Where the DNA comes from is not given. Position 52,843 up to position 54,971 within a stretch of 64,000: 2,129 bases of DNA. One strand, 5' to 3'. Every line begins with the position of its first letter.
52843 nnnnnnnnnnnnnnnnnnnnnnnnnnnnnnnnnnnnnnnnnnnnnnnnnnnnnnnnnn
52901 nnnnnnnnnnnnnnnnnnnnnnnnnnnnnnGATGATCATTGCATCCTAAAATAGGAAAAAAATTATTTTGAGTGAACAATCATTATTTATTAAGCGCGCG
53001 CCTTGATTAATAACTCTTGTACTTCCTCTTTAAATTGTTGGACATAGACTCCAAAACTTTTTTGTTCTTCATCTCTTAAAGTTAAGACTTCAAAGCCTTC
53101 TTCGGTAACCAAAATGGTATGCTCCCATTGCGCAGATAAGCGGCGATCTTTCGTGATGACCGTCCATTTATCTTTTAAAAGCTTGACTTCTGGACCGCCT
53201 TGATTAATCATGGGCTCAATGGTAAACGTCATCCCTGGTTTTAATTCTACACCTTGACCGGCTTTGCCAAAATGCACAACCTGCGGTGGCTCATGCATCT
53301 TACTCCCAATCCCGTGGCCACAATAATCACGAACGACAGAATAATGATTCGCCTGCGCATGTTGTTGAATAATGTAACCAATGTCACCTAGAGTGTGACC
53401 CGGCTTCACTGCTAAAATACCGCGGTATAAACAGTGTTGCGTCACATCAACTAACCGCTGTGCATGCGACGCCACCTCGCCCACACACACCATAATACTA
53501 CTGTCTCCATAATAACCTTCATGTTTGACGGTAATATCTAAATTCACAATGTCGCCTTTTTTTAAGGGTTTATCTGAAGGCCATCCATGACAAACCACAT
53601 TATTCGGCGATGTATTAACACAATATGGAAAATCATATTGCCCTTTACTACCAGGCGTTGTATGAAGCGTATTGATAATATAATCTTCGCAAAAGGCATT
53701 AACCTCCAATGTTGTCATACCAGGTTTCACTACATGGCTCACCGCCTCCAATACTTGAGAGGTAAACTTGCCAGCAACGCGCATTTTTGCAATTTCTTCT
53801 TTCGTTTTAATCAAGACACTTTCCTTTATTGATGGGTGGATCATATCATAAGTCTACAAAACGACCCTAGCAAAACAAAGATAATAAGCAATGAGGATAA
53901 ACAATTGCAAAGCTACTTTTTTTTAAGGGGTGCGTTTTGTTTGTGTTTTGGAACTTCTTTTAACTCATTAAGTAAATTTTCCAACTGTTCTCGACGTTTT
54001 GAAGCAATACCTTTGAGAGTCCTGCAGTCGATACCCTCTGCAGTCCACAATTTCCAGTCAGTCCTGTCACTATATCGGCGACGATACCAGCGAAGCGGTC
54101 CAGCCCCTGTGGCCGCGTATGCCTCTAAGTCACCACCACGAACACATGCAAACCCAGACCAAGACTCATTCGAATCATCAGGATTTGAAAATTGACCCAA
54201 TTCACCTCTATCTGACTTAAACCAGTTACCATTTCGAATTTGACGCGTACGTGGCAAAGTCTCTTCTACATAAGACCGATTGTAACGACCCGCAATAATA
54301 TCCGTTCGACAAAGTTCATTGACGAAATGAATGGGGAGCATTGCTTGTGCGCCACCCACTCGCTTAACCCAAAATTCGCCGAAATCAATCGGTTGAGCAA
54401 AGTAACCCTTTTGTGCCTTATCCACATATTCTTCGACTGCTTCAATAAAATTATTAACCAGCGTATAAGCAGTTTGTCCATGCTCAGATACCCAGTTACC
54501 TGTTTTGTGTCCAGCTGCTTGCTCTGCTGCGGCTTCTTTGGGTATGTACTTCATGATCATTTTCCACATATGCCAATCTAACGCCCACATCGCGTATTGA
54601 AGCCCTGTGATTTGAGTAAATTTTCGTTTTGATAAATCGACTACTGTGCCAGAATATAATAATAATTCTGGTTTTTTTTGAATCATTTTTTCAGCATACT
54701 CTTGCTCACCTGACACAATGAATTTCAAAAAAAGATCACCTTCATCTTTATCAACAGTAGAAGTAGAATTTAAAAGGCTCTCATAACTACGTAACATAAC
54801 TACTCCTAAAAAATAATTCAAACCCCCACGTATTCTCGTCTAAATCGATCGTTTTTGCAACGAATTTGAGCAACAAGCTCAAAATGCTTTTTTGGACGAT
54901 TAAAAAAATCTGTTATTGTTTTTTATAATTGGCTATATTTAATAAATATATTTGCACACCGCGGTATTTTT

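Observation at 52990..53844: A second methionine aminopeptidase paralog heads the accessory (P450 / beta-branching) operon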

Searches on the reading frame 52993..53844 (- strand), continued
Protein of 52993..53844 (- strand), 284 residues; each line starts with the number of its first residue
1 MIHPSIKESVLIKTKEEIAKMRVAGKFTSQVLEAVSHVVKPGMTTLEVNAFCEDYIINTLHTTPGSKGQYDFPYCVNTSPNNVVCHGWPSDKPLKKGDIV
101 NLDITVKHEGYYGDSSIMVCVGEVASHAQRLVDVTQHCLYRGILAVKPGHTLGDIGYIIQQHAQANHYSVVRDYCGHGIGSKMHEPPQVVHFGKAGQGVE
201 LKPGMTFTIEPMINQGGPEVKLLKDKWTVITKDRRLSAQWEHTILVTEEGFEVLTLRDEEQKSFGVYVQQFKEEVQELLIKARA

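Call 19: search_solved_structures(query=window:52993-53844:-, show_alignments=2, max_evalue=1e-40)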
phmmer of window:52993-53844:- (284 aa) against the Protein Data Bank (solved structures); distinct sequences matched with E-value up to 1e-40: 47.
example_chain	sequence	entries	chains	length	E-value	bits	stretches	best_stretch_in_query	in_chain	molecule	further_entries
4juq_A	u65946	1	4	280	1.3e-99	336.1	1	10-260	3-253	Methionine aminopeptidase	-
4fo7_A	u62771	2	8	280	1.4e-99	336.1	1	10-260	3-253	Methionine aminopeptidase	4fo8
6mrf_A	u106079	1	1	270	1.9e-82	279.9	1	11-262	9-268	Methionine aminopeptidase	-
1yvm_A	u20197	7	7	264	3e-81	275.9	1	10-260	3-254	Methionine aminopeptidase | PROTEIN (METHIONINE AMINOPEPTIDASE)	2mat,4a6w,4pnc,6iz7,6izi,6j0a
3mat_A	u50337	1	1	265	3e-81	275.9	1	10-260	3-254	METHIONINE AMINOPEPTIDASE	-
4mat_A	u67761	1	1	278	3.5e-81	275.7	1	10-260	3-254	PROTEIN (METHIONINE AMINOPEPTIDASE)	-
1c21_A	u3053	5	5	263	3.5e-81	275.7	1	10-260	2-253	METHIONINE AMINOPEPTIDASE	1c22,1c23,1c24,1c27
1mat_A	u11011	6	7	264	4.1e-81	275.5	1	10-260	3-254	METHIONYL AMINOPEPTIDASE | Methionine aminopeptidase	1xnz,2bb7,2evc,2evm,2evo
4a6v_A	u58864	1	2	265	4.1e-81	275.5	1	10-260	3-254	METHIONINE AMINOPEPTIDASE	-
2p99_A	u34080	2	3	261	4.7e-81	275.2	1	10-260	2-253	Methionine aminopeptidase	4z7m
2p98_A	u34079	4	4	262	4.8e-81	275.2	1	10-260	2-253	Methionine aminopeptidase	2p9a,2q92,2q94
2gg0_A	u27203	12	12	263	4.8e-81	275.2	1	10-260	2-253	Methionine aminopeptidase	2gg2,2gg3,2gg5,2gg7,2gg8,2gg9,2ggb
2gu4_A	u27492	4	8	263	8.8e-81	274.4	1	12-260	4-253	Methionine aminopeptidase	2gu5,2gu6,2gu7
2gtx_A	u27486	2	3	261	1.2e-80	273.9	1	12-260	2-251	Methionine aminopeptidase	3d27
3mx6_A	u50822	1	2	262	1.9e-76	260.2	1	10-258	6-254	Methionine aminopeptidase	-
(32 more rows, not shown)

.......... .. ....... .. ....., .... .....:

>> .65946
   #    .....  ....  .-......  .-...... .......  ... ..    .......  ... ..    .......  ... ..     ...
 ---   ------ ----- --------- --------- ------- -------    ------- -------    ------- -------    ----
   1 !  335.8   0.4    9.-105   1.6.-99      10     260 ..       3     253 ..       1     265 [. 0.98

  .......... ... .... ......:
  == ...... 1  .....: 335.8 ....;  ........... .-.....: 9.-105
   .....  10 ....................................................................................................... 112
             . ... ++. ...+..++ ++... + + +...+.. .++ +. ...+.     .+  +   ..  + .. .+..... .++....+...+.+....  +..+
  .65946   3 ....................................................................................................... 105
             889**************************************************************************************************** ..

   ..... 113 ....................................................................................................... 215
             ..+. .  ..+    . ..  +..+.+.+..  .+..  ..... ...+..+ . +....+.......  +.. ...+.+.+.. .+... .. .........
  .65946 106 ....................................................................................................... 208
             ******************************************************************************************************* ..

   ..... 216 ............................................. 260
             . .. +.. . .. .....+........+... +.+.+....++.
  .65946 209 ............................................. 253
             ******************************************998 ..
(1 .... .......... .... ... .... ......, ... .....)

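Call 26: find_encoding_contigs(protein=P0003, flank=10000, max_places=3)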
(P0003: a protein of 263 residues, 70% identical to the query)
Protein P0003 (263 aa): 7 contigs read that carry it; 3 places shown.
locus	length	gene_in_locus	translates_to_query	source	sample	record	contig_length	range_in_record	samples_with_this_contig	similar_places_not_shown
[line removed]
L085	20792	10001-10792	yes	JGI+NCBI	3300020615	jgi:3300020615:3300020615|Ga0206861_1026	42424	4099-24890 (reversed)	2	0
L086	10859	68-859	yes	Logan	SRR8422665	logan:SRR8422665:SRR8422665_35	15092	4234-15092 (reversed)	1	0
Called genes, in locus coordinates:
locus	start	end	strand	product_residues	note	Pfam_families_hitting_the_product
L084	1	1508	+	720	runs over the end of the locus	PF22020:RlmL_1st, PF02926:THUMP, PF01170:UPF0020, PF13649:Methyltransf_25 (faint), PF13847:Methyltransf_31 (faint), PF10672:Methyltrans_SAM, PF03602:Cons_hypoth95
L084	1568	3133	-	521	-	-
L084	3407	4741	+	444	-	PF01654:Cyt_bd_oxida_I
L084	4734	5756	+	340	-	PF02322:Cyt_bd_oxida_II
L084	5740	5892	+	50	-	-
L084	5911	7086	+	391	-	PF01494:FAD_binding_3 (weak), PF22607:FAD_binding-like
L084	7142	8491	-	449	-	PF13606:Ank_3 (faint), PF13637:Ank_4 (faint), PF12796:Ank_2, PF13857:Ank_5 (weak), PF00023:Ank (weak)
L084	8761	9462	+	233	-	-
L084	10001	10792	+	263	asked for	PF00557:Peptidase_M24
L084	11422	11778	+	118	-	-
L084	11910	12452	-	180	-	-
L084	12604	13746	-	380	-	-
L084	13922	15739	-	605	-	PF01823:MACPF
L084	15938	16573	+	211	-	-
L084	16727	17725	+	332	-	-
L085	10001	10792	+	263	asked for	PF00557:Peptidase_M24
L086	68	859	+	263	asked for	PF00557:Peptidase_M24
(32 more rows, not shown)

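Call 37: search_protein_families(library=ncbifam, proteins=[window:52993-53844:-], max_evalue=0.01)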
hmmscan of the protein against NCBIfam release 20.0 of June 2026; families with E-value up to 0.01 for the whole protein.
window:52993-53844:- (284 aa): 14 families
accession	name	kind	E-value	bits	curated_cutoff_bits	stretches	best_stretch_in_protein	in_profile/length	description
TIGR00500.1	met_pdase_I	equivalog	6.3e-88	294.5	171.35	1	11-256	2-246/247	type I methionyl aminopeptidase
NF008970.0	PRK12318.1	equivalog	2.8e-70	236.8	267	1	7-258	38-290/291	methionyl aminopeptidase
NF009533.0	PRK12897.1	equivalog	6.7e-66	222.2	488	1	10-255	2-246/248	type I methionyl aminopeptidase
NF005583.0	PRK07281.1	equivalog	2.8e-50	171.2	445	2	107-261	129-284/286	methionyl aminopeptidase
TIGR00501.1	met_pdase_II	equivalog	5.1e-29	101.8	222.65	1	18-220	5-198/295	type II methionyl aminopeptidase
NF040821.1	dipep_PepQ_Arch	equivalog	6.8e-19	68.1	630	1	4-214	114-315/346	Xaa-Pro dipeptidase PepQ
NF007310.0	PRK09795.1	equivalog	1.1e-15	57.3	393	1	11-217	126-328/361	aminopeptidase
NF008131.0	PRK10879.1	equivalog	5.2e-12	45.3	465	1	4-255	165-418/438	Xaa-Pro aminopeptidase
TIGR02993.1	ectoine_eutD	equivalog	5.2e-09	35.7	613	1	12-209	158-353/391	ectoine hydrolase DoeA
TIGR00495.1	crvDNA_42K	hypoth_equivalog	1.3e-08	33.9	430.05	1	12-172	14-182/383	ErbB3-binding protein EBP1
NF038259.1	ectoine_DoeA_2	exception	1.4e-08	33.9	575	1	7-213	148-351/386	ectoine hydrolase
NF011174.0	PRK14576.1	subfamily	7e-05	21.9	487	1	8-212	173-369/405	putative endopeptidase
NF011720.0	PRK15173.1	subfamily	0.0056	15.7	420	1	8-180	111-277/343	peptidase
NF011173.0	PRK14575.1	equivalog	0.0064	15.5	850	1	8-180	174-340/406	putative peptidase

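Call 82: predict_structure(alignment_id=A1)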
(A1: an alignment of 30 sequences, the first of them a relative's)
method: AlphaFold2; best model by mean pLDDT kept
length: 284 residues; sequences in the alignment: 30
mean_pLDDT: 95.4   pTM: 0.92
mean pLDDT of the five models: 95.4, 94.1, 93.0, 91.2, 89.6
residues with pLDDT >= 90: 262; 70-90: 15; 50-70: 1; < 50: 6
segments of 3 or more residues with pLDDT < 50: 1-6
pLDDT, mean of each block of 10 residues (from residue 1): 55 98 99 98 98 99 94 94 93 98 98 98 98 99 98 98 98 92 95 95 98 97 92 97 98 98 98 98 95
secondary structure, 60 per line:
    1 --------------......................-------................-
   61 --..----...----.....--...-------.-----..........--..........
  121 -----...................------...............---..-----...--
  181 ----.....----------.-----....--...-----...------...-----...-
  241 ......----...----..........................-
elements in order: H15-36 H45-59 E76-80 E83-85 E99-108 E111-120 H126-144 H152-165 E176-178 E185-189 E206-209 E212-214 E220-222 E229-231 E237-239 E241-246 E251-253 H258-283

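Call 91: fold_search(model_id=the predicted structure, library=pdb)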
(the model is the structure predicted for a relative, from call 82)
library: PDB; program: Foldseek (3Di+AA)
matches with E <= 10: 625; with E <= 0.001: 241
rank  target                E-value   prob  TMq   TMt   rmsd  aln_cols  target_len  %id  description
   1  4juq_A                1.1e-39  1.00  0.88  0.96   0.7       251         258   57  Pseudomonas aeruginosa MetAP T2N mutant, in Mn form (released 2014-04-30)
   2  4fo8_C                1.3e-39  1.00  0.89  0.95   2.0       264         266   55  Pseudomonas aeruginosa MetAP with Met, in Mn form (released 2013-07-03)
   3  4fo8_A                1.4e-39  1.00  0.87  0.96   0.7       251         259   57  Pseudomonas aeruginosa MetAP with Met, in Mn form (released 2013-07-03)
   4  4fo8_B                5.6e-39  1.00  0.86  0.93   3.6       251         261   57  Pseudomonas aeruginosa MetAP with Met, in Mn form (released 2013-07-03)
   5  4fo7_A                9.5e-38  1.00  0.86  0.94   1.2       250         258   58  Pseudomonas aeruginosa MetAP, in Mn form (released 2013-07-03)
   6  4fo7_B                2.1e-37  1.00  0.84  0.91   4.0       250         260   58  Pseudomonas aeruginosa MetAP, in Mn form (released 2013-07-03)
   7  3mr1_A                1.7e-36  1.00  0.86  0.98   0.9       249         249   49  Crystal structure of methionine aminopeptidase from Rickettsia prowazekii (released 2010-05-26)
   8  3mx6_B                1.8e-36  1.00  0.87  0.95   0.9       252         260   48  Crystal structure of methionine aminopeptidase from Rickettsia prowazekii bound to methionine (released 2010-05-26)
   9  4a6v_A                2.6e-36  1.00  0.86  0.92   1.3       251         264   52  X-ray structures of oxazole hydroxamate EcMetAp-Mn complexes (released 2012-06-13)
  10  1xnz                  2.9e-36  1.00  0.86  0.93   1.3       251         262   52  Crystal Structure of Mn(II) form of E. coli. Methionine Aminopeptidase in complex with 5-(2-chlorophenyl)furan-2-carboxy (released 2004-11-02)
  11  3mr1_B                3.5e-36  1.00  0.86  0.98   0.9       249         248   49  Crystal structure of methionine aminopeptidase from Rickettsia prowazekii (released 2010-05-26)
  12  2p99                  3.7e-36  1.00  0.86  0.94   1.3       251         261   52  E. coli methionine aminopeptidase monometalated with inhibitor YE6 (released 2007-11-20)
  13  3mx6_A                4.2e-36  1.00  0.86  0.95   0.8       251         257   49  Crystal structure of methionine aminopeptidase from Rickettsia prowazekii bound to methionine (released 2010-05-26)
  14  2evc                  4.7e-36  1.00  0.85  0.93   1.3       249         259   52  Crystal structure of E. Coli. methionine amino peptidase in complex with 5-(2-(trifluoromethyl)phenyl)furan-2-carboxylic (released 2006-03-28)
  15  2evo_A                5.6e-36  1.00  0.86  0.94   1.2       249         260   52  crystal structure of methionine amino peptidase in complex with N-cyclopentyl-N-(thiazol-2-yl)oxalamide (released 2006-03-28)
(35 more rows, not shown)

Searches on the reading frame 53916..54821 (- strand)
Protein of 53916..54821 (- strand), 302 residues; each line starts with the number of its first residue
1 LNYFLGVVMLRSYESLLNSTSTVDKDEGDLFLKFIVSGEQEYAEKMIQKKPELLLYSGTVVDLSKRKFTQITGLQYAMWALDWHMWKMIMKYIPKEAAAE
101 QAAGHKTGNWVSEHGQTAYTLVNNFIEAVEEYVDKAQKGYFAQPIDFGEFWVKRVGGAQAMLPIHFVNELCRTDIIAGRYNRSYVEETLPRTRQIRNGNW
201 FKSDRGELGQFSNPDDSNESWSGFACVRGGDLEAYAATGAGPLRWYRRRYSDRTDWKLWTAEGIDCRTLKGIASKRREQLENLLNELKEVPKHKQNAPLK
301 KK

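Call 5: search_protein_families(library=pfam, proteins=[window:53916-54821:-])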
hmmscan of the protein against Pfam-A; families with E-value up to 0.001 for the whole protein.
window:53916-54821:- (302 aa): 0 families

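Call 37: search_protein_families(library=ncbifam, proteins=[window:53916-54797:-], max_evalue=0.01)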
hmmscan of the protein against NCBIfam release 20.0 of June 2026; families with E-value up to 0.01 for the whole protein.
window:53916-54797:- (294 aa): 0 families

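Call 60: search_solved_structures(query=window:53916-54797:-, max_evalue=1)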
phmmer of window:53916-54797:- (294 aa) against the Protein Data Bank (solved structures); distinct sequences matched with E-value up to 1: 2.
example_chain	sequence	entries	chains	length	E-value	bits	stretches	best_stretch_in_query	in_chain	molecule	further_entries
3bo6_A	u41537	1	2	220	0.17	14.4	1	101-196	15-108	Hydrophilic protein, virA protein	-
28nt_0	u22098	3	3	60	0.63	12.6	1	1-39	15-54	Large ribosomal subunit protein bL32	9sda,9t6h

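Call 80: search_protein_representatives(protein=window:53916-54797:-)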
Query: 294 residues. Proteins with E-value up to 0.001 (for the whole library): 1147; up to 1e-10: 633; up to 1e-30: 124. The best 150 are listed.
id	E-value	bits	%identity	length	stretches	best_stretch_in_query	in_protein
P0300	5.9e-201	682.4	100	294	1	1-294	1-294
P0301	4.3e-137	472.8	41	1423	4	21-185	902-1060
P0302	4.9e-108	377.4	39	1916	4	19-190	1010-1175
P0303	2.0e-92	326.1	40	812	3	17-193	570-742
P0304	1.2e-78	280.9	41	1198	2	19-201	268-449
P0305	2.1e-72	260.4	44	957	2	1-202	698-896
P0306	2.7e-72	260.0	45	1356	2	13-201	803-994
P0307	6.0e-72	258.9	43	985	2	23-226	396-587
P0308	9.9e-71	254.9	49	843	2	1-195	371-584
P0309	1.5e-67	244.4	43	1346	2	14-242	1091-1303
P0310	1.4e-64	234.7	43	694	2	18-167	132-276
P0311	2.1e-63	230.8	41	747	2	7-166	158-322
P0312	2.5e-62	227.3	43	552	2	15-196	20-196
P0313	7.2e-62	225.8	40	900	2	20-199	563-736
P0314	2.8e-60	220.6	42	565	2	10-166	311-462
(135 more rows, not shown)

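Call 81: search_protein_families(library=pfam, proteins=[P0301, P0302, P0303, P0304, P0305, P0308, P0309], max_evalue=0.001)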
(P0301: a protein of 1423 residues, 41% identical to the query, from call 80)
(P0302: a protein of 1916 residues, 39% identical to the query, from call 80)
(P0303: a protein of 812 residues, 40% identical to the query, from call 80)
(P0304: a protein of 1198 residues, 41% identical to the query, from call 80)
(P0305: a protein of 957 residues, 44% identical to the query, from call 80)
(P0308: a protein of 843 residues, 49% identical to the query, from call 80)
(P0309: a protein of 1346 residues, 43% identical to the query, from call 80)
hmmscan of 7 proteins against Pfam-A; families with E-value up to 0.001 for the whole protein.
P0301 (1423 aa): 4 families
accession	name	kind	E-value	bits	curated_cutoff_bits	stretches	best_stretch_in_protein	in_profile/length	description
PF07714.23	PK_Tyr_Ser-Thr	-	1.1e-62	212.2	23.1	1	19-273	1-258/258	Protein tyrosine and serine/threonine kinase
PF00069.31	Pkinase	-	6.5e-51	173.7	31.7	1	21-271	3-259/263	Protein kinase domain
PF20104.4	DUF6494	-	0.00012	22.8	24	0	1180-1199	12-31/68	Family of unknown function (DUF6494)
PF17667.7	Pkinase_fungal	-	0.00047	19.4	24.1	1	114-192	285-366/387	Fungal protein kinase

P0302 (1916 aa): 3 families
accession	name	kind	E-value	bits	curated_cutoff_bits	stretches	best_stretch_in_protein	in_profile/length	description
PF07714.23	PK_Tyr_Ser-Thr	-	1.2e-49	169.4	23.1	1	338-590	1-257/258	Protein tyrosine and serine/threonine kinase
PF00069.31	Pkinase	-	1.3e-45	156.3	31.7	1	339-589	2-259/263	Protein kinase domain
PF17667.7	Pkinase_fungal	-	0.00015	21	24.1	1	442-524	295-379/387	Fungal protein kinase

P0303 (812 aa): 0 families

P0304 (1198 aa): 0 families

P0305 (957 aa): 6 families
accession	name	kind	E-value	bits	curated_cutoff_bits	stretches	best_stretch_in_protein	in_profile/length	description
PF12796.13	Ank_2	-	5.5e-21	75.4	27.3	2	3-101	1-89/90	Ankyrin repeats (3 copies)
PF00023.36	Ank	-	1.6e-19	69.3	21.1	0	72-102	2-32/33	Ankyrin repeat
PF13637.12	Ank_4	-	8.4e-17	61.3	22.7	2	110-158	2-50/50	Ankyrin repeats (many copies)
PF13857.12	Ank_5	-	5.9e-14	52.5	27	3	92-145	3-56/56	Ankyrin repeats (many copies)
PF13606.12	Ank_3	-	3e-09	36.7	22.3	0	137-165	1-29/30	Ankyrin repeat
PF24521.3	Ank_KRIT1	-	5.5e-05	23.4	80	0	107-198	48-146/149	KRIT1 ankyrin-repeats domain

P0308 (843 aa): 4 families
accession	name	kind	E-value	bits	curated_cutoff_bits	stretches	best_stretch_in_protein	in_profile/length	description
PF07714.23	PK_Tyr_Ser-Thr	-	1.6e-66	224.7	23.1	1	43-298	1-256/258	Protein tyrosine and serine/threonine kinase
PF00069.31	Pkinase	-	1.8e-51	175.5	31.7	1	45-296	3-257/263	Protein kinase domain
PF14531.12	Kinase-like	-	1.8e-06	27.9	25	1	134-280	140-279/289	Kinase-like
PF17667.7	Pkinase_fungal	-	0.00062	19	24.1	0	154-232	301-379/387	Fungal protein kinase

P0309 (1346 aa): 3 families
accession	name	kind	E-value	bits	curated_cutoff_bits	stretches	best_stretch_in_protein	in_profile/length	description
PF08238.18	Sel1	-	8.1e-62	203.9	30.7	6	686-721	1-36/36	Sel1 repeat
PF07714.23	PK_Tyr_Ser-Thr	-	1.9e-48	165.5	23.1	1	39-287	5-258/258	Protein tyrosine and serine/threonine kinase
PF00069.31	Pkinase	-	3.3e-46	158.3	31.7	1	39-284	5-258/263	Protein kinase domain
